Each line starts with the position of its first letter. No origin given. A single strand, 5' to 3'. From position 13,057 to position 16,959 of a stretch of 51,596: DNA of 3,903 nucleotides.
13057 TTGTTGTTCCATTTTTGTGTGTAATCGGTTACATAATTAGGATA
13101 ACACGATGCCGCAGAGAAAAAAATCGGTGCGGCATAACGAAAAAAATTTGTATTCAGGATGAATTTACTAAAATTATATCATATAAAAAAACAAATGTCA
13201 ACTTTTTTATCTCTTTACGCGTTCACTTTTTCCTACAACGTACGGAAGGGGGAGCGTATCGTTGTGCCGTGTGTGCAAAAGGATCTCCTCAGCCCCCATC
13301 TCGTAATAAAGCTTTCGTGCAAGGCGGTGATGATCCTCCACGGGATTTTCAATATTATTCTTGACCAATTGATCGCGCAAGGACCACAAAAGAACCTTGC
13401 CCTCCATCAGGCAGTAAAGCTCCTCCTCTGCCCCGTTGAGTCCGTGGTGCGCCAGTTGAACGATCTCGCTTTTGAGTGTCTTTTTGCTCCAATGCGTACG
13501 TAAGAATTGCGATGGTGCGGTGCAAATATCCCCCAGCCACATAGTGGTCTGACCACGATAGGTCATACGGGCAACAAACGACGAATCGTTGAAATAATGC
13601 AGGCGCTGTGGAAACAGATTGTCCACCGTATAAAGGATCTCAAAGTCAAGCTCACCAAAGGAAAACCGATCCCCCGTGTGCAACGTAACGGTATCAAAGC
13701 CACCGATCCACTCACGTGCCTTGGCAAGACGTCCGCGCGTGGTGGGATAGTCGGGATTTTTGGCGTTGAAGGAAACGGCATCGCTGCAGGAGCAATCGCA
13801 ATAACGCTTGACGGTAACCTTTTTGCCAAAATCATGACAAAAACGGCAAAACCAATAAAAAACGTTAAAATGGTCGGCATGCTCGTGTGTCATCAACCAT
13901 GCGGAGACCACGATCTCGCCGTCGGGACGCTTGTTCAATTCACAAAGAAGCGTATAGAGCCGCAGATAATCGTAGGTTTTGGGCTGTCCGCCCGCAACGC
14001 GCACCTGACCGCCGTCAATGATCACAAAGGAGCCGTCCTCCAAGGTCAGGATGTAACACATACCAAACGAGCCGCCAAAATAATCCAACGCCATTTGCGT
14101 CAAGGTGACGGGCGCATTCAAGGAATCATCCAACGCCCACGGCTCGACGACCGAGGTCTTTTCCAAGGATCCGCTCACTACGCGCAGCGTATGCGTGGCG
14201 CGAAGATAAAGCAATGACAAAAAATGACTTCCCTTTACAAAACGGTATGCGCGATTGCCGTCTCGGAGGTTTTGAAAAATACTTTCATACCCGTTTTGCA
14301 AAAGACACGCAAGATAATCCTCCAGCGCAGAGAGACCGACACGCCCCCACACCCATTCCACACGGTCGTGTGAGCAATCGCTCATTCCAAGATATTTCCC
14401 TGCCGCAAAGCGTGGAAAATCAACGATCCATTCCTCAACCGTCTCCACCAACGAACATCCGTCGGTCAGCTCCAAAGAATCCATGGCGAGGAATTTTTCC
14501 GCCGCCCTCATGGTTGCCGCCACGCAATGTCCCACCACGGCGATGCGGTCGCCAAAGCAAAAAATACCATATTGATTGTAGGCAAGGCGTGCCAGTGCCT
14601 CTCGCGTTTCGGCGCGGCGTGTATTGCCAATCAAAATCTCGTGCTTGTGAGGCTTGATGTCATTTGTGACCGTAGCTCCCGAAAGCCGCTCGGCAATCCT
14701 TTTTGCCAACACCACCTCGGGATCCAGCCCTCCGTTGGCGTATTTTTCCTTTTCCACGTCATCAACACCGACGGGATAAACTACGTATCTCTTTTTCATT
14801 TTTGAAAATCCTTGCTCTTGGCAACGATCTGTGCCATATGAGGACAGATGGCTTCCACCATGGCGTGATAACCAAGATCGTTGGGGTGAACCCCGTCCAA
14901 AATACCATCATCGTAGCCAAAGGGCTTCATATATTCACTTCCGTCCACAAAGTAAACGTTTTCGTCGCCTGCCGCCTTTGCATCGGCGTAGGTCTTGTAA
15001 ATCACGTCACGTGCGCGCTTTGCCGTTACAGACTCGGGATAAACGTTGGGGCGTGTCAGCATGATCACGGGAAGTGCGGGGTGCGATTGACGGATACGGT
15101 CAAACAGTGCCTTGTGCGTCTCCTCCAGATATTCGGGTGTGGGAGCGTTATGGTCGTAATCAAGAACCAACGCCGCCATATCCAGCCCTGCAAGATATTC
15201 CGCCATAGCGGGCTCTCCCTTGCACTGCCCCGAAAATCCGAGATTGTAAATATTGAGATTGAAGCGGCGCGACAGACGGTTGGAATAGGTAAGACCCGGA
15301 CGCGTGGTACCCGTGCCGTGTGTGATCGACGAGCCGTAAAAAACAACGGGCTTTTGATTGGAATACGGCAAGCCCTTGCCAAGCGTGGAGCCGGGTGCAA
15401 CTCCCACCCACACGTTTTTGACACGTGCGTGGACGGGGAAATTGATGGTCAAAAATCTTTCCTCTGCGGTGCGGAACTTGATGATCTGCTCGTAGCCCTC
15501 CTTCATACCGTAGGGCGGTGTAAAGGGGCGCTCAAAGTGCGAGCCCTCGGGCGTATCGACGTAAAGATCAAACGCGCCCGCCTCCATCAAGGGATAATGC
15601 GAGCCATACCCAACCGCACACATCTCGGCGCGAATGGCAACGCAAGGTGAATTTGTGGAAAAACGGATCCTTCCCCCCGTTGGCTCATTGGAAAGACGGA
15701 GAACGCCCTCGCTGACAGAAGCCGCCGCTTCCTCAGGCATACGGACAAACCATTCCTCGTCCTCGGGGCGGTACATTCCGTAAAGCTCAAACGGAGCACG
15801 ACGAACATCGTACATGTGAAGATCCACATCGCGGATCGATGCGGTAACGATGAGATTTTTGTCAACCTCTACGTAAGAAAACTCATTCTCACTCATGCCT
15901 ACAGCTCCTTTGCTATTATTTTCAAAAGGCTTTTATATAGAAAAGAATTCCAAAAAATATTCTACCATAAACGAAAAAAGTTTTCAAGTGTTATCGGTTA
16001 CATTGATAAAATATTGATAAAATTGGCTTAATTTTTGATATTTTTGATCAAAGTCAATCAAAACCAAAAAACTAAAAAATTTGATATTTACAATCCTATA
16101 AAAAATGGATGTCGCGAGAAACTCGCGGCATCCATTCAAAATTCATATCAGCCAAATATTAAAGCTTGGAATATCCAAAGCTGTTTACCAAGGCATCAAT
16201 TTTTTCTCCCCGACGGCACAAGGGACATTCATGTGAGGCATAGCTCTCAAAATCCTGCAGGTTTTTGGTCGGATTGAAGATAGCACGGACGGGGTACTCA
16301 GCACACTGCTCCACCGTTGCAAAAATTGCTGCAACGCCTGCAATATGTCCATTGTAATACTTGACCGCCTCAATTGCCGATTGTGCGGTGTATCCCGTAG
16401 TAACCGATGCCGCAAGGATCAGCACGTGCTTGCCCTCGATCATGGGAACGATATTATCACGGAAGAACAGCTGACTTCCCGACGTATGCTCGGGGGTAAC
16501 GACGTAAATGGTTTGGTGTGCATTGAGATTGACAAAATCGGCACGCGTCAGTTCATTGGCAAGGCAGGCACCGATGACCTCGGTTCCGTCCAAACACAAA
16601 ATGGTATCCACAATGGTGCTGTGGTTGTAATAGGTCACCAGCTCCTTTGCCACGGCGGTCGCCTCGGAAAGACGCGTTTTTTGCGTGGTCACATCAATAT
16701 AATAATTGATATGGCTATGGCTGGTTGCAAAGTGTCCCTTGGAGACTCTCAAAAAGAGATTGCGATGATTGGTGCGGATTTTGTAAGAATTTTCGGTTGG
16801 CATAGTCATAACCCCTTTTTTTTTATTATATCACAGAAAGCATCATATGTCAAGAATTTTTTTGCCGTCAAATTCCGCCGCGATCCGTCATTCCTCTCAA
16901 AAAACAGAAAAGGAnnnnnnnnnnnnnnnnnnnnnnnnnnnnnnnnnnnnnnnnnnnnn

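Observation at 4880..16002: Two cre-flagged operons built around three paralogous ComEC-type MBL proteins in three cellular compartments, with NPCBM-like modules, an orphan binding lipoprotein and an SGNH esterase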

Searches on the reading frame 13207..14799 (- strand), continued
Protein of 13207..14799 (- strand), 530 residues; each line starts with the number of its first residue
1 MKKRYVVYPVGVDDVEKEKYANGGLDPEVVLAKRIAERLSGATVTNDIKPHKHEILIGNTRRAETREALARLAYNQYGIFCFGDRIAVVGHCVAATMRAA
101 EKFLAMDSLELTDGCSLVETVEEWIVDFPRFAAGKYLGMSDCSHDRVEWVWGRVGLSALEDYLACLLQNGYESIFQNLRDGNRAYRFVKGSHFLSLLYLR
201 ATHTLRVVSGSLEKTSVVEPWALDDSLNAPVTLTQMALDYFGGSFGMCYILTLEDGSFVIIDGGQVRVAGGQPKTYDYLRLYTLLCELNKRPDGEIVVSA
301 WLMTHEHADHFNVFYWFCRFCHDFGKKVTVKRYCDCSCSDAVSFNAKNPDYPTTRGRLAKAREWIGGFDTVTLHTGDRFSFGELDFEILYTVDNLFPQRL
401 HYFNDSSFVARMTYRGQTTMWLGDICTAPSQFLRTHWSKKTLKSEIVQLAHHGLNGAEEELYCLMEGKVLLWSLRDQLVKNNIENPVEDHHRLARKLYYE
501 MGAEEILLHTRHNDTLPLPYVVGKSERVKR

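Call 98: find_encoding_contigs(protein=P0170, flank=10000, max_places=2)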
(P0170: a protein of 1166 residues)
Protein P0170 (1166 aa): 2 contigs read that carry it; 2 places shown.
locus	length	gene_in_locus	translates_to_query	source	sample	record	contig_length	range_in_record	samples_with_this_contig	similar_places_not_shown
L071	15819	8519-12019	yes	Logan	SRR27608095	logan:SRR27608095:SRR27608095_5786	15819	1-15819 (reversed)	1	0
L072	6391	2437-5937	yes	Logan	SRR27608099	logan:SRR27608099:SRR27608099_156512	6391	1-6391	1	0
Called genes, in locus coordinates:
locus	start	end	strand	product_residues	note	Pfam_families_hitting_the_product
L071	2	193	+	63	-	?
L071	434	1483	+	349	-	-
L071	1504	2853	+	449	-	-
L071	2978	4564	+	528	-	PF03009:GDPD, PF02811:PHP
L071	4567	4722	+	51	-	-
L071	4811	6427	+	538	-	PF13416:SBP_bac_8 (faint)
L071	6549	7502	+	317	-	PF00528:BPD_transp_1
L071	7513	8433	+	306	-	PF00528:BPD_transp_1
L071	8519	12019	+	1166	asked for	PF00245:Alk_phosphatase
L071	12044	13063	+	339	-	PF08240:ADH_N, PF00107:ADH_zinc_N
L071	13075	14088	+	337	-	PF21181:SsfX3_N (weak), PF13472:Lipase_GDSL_2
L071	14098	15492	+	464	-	PF17389:Bac_rhamnosid6H (faint)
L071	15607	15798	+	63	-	PF08984:DUF1858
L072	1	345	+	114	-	?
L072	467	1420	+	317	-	PF00528:BPD_transp_1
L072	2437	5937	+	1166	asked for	PF00245:Alk_phosphatase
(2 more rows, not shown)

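Call 100: search_protein_families(library=pfam, proteins=[L049:8186-15376:+, L071:434-1483:+, L071:1504-2853:+, L042:6148-8871:+, L051:11598-14231:+, L043:8515-10569:+, L048:15847-17013:+, L071:14098-15492:+], max_evalue=0.001)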
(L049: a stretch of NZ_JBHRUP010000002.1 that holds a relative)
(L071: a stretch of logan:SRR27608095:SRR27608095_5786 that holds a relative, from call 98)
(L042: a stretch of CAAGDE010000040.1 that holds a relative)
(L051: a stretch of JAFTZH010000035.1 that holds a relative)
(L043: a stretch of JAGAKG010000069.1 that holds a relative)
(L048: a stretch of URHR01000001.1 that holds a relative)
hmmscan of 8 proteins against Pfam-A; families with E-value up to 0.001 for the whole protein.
L049:8186-15376:+ (2396 aa): 5 families
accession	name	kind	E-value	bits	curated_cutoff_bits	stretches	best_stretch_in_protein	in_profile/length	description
PF00395.25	SLH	-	3.8e-41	139.2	20.8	3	2219-2261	1-44/44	S-layer homology domain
PF16656.11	Pur_ac_phosph_N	-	1.8e-14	54.5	30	1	1009-1102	2-93/93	Purple acid Phosphatase, N-terminal domain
PF12733.13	Cadherin-like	-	8.9e-12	45.7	24.2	1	1968-2048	1-88/89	Cadherin-like beta sandwich domain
PF18998.6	Flg_new_2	-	2.7e-10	40.5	23.6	1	1897-1960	10-71/73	Divergent InlB B-repeat domain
PF00149.33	Metallophos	-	3.4e-10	41.1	21.5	1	1111-1305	3-191/191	Calcineurin-like phosphoesterase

L071:434-1483:+ (349 aa): 0 families

L071:1504-2853:+ (449 aa): 0 families

L042:6148-8871:+ (907 aa): 0 families

L051:11598-14231:+ (877 aa): 2 families
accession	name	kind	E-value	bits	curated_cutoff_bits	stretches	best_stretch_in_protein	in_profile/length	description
PF23226.1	Exo_endo_phos_PGAP2IP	-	5.7e-16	59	27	1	666-796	29-156/239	PGAP2IP, C-terminal nuclease-like domain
PF03372.29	Exo_endo_phos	-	3.5e-12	47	24.5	1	634-800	1-156/225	Endonuclease/Exonuclease/phosphatase family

L043:8515-10569:+ (684 aa): 1 family
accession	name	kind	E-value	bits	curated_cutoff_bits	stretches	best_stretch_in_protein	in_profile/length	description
PF03632.21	Glyco_hydro_65m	-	1.3e-37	130.1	27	1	298-505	19-248/371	Glycosyl hydrolase family 65 central catalytic domain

L048:15847-17013:+ (388 aa): 3 families
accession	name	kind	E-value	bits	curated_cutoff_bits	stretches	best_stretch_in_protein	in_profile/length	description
PF13527.13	Acetyltransf_9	-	7.8e-16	58.7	25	1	4-138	2-125/127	Acetyltransferase (GNAT) domain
PF00583.31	Acetyltransf_1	-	7.5e-08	33.1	20.7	1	55-121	33-94/116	Acetyltransferase (GNAT) family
PF13508.13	Acetyltransf_7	-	3.5e-05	24.5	27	1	58-138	6-83/84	Acetyltransferase (GNAT) domain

L071:14098-15492:+ (464 aa): 1 family
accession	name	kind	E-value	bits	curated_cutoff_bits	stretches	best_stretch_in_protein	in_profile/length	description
PF17389.8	Bac_rhamnosid6H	-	6.5e-08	32.7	24.5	1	148-288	7-158/339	Bacterial alpha-L-rhamnosidase 6 hairpin glycosidase domain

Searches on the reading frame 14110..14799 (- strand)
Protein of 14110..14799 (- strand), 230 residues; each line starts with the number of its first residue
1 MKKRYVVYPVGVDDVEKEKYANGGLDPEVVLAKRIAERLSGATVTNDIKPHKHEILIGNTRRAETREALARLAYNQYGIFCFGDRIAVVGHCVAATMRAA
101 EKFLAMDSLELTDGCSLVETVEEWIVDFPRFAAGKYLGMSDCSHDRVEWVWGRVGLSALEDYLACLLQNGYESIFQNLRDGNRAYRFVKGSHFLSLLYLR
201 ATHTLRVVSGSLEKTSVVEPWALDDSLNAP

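Call 42: predict_structure(alignment_id=A2)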
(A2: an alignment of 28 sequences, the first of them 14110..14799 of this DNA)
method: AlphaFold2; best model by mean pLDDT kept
length: 230 residues; sequences in the alignment: 28
mean_pLDDT: 92.7   pTM: 0.84
mean pLDDT of the five models: 92.7, 92.3, 92.2, 91.8, 90.7
residues with pLDDT >= 90: 195; 70-90: 21; 50-70: 14; < 50: 0
segments of 3 or more residues with pLDDT < 50: none
pLDDT, mean of each block of 10 residues (from residue 1): 92 92 91 94 96 97 96 96 97 96 93 96 93 94 91 97 98 95 96 96 97 78 62
secondary structure, 60 per line:
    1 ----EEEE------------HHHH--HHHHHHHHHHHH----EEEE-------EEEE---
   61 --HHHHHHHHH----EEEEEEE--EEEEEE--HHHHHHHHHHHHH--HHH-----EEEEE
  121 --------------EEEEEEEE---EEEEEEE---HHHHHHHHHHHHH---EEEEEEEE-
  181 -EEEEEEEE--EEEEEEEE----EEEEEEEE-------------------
elements in order: E5-8 H21-24 H27-38 E43-46 E54-57 H63-71 E76-82 E85-90 H93-105 E116-120 E135-142 E146-152 H156-168 E172-179 E182-189 E192-199 E204-211

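Call 44: fold_search(model_id=the predicted structure, library=pdb)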
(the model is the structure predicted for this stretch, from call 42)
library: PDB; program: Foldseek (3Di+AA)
matches with E <= 10: 1266; with E <= 0.001: 4
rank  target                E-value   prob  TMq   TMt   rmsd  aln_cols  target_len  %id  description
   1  6yg8_E                4.1e-04  0.96  0.31  0.14  18.6       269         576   12  Cryo-EM structure of a BcsB pentamer in the context of an assembled Bcs macrocomplex (released 2021-02-24)
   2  7l2z_C                4.3e-04  0.97  0.33  0.14  19.2       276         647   13  Bacterial cellulose synthase BcsB hexamer (released 2021-03-24)
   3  7l2z_A                5.9e-04  0.96  0.32  0.14  18.9       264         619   12  Bacterial cellulose synthase BcsB hexamer (released 2021-03-24)
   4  7lby_B                7.9e-04  0.91  0.31  0.13  18.8       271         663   12  Bacterial cellulose synthase BcsB with polyalanine BcsA model (released 2021-03-24)
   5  6yg8_A                1.0e-03  0.95  0.33  0.14  18.1       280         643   11  Cryo-EM structure of a BcsB pentamer in the context of an assembled Bcs macrocomplex (released 2021-02-24)
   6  9b8v_G                1.0e-03  0.94  0.32  0.13  18.9       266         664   13  AlphaFold2 informed cryo-EM model of the E. coli cellulose synthase BcsAG3B6 complex (released 2025-02-19)
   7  7l2z_F                1.4e-03  0.93  0.32  0.13  19.2       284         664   10  Bacterial cellulose synthase BcsB hexamer (released 2021-03-24)
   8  7l2z_B                2.6e-03  0.82  0.31  0.13  18.9       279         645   11  Bacterial cellulose synthase BcsB hexamer (released 2021-03-24)
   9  2yds_A                5.7e-03  1.00  0.35  0.15   4.3       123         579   12  CpOGA D298N in complex with TAB1-derived O-GlcNAc peptide (released 2012-03-14)
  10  9joq                  6.0e-03  0.99  0.29  0.09   8.7       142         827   17  SDACS: A synergistic strategy using both crystallographic and AlphaFold structures to improve thermostability and activi (released 2026-04-08)
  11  2j62_A                8.1e-03  1.00  0.33  0.14   4.5       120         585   12  Structure of a bacterial O-glcnacase in complex with glcnacstatin (released 2007-02-13)
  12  4h04_A                9.1e-03  1.00  0.26  0.10   4.7       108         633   10  Lacto-N-biosidase from Bifidobacterium bifidum (released 2013-03-20)
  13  2cbi_A                9.1e-03  0.99  0.30  0.13   6.0       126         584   13  Structure of the Clostridium perfringens NagJ family 84 glycoside hydrolase, a homologue of human O-GlcNAcase (released 2006-02-13)
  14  6xrf_H                9.1e-03  0.66  0.19  0.26  14.0       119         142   15  EagT6 Tse6 NT complex (released 2020-12-30)
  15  6xrf_G                1.0e-02  0.97  0.24  0.36   8.7       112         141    9  EagT6 Tse6 NT complex (released 2020-12-30)
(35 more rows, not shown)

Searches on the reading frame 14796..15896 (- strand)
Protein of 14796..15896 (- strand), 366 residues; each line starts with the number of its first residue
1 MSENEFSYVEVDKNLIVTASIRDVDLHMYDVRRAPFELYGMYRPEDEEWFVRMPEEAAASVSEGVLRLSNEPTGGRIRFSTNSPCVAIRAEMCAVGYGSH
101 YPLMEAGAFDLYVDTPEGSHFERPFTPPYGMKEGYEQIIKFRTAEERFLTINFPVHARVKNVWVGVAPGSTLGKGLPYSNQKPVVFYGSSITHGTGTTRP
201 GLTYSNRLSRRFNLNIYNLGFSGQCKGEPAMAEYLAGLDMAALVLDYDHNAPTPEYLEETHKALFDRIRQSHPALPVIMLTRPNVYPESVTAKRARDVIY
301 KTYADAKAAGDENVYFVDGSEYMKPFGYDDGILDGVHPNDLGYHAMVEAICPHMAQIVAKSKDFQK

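Call 4: search_protein_families(library=pfam, proteins=[window:14796-15896:-], max_evalue=0.01)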
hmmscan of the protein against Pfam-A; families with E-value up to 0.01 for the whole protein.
window:14796-15896:- (366 aa): 4 families
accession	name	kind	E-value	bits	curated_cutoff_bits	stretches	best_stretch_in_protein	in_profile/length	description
PF14606.12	Lipase_GDSL_3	-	2.1e-33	116.6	27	1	181-353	1-176/178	GDSL-like Lipase/Acylhydrolase family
PF14607.12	GxDLY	-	5.8e-19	68.8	27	1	30-171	5-145/146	N-terminus of Esterase_SGNH_hydro-type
PF13472.12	Lipase_GDSL_2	-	4.5e-15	57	32.9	1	186-344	1-177/178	GDSL-like Lipase/Acylhydrolase family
PF00657.28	Lipase_GDSL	-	7.1e-08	33.3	23.6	1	185-350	2-208/208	GDSL-like Lipase/Acylhydrolase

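Call 5: search_protein_families(library=ncbifam, proteins=[window:14796-15896:-], max_evalue=0.01)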
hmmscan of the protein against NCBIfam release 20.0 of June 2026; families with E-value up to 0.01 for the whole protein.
window:14796-15896:- (366 aa): 0 families

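Call 28: search_solved_structures(query=window:14796-15896:-, max_evalue=0.01)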
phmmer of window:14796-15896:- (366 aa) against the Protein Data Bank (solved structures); distinct sequences matched with E-value up to 0.01: 2.
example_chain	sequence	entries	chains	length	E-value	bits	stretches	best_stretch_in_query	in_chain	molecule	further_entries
4lhs_A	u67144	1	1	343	2.8e-30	108.6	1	47-358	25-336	Uncharacterized protein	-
3skv_A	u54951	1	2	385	3.1e-07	32.8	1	60-355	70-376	SsfX3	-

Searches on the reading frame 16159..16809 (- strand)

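Call 4: search_protein_families(library=pfam, proteins=[window:16159-16809:-], max_evalue=0.01)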
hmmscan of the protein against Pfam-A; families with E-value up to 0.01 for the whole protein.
window:16159-16809:- (216 aa): 0 families

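Call 5: search_protein_families(library=ncbifam, proteins=[window:16159-16809:-], max_evalue=0.01)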
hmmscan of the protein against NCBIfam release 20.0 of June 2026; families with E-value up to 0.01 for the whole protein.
window:16159-16809:- (216 aa): 6 families
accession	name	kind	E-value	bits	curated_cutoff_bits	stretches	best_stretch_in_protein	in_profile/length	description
TIGR01367.1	pyrE_Therm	equivalog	2e-09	37.3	150.25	1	24-205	14-182/187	orotate phosphoribosyltransferase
NF005592.0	PRK07322.1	subfamily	3.1e-05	23.4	143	1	110-174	104-168/180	adenine phosphoribosyltransferase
NF002620.0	PRK02277.1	subfamily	6.5e-05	22.7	115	1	39-178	61-195/201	orotate phosphoribosyltransferase-like protein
TIGR00336.1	pyrE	equivalog_domain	0.0017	18.1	106.8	1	35-171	23-153/173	orotate phosphoribosyltransferase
NF004689.0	PRK06031.1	equivalog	0.0028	16.9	175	1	109-168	137-196/233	phosphoribosyltransferase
TIGR01203.1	HGPRTase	equivalog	0.0078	16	150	0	51-161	13-120/167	hypoxanthine phosphoribosyltransferase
